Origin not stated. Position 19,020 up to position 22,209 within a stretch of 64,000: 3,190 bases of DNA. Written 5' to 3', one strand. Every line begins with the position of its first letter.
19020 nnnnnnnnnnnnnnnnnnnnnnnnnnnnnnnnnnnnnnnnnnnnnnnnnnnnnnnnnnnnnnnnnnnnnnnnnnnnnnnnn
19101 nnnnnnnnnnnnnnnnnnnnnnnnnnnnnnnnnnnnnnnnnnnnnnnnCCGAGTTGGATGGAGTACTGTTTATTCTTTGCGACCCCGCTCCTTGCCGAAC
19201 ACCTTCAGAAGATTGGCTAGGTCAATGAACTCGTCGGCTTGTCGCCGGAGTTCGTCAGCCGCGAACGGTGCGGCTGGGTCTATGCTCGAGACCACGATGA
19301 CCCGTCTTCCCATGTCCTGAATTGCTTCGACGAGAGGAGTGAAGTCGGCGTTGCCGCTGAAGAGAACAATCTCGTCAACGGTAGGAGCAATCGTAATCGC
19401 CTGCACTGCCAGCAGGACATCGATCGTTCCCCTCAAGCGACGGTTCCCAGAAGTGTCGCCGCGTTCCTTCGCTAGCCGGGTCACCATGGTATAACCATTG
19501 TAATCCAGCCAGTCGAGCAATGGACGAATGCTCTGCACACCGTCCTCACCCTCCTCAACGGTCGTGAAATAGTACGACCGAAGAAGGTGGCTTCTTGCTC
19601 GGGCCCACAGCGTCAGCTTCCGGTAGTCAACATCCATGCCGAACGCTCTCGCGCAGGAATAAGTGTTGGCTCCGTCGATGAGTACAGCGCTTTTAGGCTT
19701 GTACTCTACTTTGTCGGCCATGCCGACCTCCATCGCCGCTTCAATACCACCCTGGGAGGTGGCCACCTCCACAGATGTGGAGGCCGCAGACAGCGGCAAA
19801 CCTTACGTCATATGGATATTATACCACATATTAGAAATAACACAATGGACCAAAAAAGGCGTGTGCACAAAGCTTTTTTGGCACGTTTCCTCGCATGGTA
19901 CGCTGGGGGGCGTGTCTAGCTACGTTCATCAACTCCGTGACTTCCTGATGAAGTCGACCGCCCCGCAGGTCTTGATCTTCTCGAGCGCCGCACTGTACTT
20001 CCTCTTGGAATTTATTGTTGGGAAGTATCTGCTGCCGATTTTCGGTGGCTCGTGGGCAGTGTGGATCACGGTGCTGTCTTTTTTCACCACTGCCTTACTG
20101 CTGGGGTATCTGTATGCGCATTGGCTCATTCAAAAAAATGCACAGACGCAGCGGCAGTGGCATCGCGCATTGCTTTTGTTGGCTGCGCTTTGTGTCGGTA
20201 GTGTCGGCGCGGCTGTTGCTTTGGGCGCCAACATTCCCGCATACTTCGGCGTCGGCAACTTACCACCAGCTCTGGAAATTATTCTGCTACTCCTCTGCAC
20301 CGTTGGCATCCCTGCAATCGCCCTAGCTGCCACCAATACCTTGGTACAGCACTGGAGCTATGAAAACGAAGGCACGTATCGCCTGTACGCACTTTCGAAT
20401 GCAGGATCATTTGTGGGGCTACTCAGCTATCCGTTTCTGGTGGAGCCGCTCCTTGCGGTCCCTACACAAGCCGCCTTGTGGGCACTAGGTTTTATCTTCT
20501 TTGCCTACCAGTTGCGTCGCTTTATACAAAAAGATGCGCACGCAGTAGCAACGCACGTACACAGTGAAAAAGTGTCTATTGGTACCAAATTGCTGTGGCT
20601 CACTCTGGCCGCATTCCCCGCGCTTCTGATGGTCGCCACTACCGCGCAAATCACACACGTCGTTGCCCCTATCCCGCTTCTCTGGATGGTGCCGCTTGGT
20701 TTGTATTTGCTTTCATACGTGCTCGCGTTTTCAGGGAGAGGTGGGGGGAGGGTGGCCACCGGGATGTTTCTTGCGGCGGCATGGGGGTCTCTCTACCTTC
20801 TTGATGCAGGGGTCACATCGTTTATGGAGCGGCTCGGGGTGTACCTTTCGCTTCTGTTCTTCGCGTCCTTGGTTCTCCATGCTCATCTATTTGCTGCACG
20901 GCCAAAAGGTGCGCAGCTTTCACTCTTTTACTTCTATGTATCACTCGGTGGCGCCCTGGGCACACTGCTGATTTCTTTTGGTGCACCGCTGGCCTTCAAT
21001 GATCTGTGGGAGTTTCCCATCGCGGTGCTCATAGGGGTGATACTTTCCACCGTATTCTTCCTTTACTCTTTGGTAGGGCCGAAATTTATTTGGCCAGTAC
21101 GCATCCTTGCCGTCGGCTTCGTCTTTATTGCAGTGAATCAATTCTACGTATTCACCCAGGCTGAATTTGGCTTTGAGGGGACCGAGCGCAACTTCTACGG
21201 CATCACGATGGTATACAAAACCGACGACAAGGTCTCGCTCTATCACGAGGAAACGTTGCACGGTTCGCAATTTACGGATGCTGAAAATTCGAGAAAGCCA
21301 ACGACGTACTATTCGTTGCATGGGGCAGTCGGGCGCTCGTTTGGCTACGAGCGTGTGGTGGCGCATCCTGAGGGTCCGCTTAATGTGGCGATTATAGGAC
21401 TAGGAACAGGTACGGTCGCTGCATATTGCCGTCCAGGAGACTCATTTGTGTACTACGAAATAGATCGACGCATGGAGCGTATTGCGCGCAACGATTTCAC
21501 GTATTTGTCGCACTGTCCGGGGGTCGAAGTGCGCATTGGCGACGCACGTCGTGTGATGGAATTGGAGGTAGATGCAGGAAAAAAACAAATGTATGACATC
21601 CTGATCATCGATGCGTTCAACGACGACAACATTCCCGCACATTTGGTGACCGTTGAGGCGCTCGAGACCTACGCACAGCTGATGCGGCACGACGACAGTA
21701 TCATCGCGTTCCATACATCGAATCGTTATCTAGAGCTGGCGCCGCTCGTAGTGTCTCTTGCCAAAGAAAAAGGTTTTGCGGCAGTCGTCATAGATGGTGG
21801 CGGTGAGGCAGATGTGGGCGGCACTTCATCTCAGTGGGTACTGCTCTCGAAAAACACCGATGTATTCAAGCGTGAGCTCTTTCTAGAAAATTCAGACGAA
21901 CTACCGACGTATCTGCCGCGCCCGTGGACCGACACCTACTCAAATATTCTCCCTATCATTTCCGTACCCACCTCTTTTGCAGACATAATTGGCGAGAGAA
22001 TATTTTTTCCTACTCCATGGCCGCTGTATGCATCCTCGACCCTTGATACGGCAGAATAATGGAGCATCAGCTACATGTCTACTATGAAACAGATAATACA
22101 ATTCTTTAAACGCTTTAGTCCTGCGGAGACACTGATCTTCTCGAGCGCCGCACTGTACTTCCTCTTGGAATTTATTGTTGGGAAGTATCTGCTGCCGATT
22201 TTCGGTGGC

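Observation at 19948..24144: Tandem paralogous membrane spermidine-synthase-like genes with mosaic, DNA-identical blocks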

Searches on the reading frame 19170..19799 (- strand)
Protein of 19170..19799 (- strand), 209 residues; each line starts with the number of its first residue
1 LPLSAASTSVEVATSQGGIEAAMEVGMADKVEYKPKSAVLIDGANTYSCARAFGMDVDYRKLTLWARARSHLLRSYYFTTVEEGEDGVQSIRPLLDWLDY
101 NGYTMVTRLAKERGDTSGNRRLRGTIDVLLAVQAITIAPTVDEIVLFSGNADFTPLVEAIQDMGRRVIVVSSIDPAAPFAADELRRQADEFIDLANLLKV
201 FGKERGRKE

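Call 7: search_protein_families(library=pfam, proteins=[window:19170-19799:-], max_evalue=0.01)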
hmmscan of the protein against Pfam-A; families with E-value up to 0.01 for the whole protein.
window:19170-19799:- (209 aa): 1 family
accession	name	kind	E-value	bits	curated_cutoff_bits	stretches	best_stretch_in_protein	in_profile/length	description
PF01936.24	NYN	-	2.6e-25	90.1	24.2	1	37-194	2-144/145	NYN domain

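Call 8: search_protein_families(library=ncbifam, proteins=[window:19170-19799:-], max_evalue=0.01)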
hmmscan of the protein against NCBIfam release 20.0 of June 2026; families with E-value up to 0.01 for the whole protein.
window:19170-19799:- (209 aa): 1 family
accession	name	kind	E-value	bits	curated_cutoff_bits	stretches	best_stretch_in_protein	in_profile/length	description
TIGR00288.1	TIGR00288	hypoth_equivalog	1.4e-06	28.2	178.45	1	124-194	87-155/160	TIGR00288 family NYN domain-containing protein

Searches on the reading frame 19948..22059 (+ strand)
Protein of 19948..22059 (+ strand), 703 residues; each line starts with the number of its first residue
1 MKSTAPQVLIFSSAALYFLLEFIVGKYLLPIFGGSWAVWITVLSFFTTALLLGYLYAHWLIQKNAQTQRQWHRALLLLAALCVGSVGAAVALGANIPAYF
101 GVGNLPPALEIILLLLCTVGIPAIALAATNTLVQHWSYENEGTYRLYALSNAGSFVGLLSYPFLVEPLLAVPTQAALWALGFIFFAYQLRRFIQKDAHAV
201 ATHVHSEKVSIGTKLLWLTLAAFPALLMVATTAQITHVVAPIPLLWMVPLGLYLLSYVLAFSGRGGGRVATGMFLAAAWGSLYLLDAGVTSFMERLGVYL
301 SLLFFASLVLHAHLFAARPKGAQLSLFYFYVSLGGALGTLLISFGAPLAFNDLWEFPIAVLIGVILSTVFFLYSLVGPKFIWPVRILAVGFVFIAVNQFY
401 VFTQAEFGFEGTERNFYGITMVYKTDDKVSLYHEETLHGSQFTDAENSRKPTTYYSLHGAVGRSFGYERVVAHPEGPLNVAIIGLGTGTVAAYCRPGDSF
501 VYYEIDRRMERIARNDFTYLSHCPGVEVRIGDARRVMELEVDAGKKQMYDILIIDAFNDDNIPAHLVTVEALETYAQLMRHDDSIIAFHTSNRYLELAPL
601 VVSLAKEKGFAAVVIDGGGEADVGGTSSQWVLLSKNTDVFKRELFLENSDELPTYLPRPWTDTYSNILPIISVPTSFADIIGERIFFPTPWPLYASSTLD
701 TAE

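Call 7: search_protein_families(library=pfam, proteins=[window:19948-22059:+], max_evalue=0.01)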
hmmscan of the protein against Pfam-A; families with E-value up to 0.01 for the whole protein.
window:19948-22059:+ (703 aa): 0 families

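Call 8: search_protein_families(library=ncbifam, proteins=[window:19948-22059:+], max_evalue=0.01)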
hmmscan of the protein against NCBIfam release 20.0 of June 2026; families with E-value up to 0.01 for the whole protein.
window:19948-22059:+ (703 aa): 2 families
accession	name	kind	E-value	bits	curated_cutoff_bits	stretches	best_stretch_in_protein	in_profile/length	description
NF037959.1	MFS_SpdSyn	subfamily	1.5e-09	37.1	40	1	445-582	247-378/480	fused MFS/spermidine synthase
NF003380.0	PRK04457.1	equivalog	6.3e-06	25.4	304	1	477-575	70-166/265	polyamine aminopropyltransferase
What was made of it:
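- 19948..22059 (+): Gene A, 703 aa: MFS-like membrane domain fused to a spermidine-synthase-like domain, with a 24-aa C-terminal extension relative to B. NCBIfam NF037959 scores 37.1 bits, below the cut-off of 40 (call 8).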
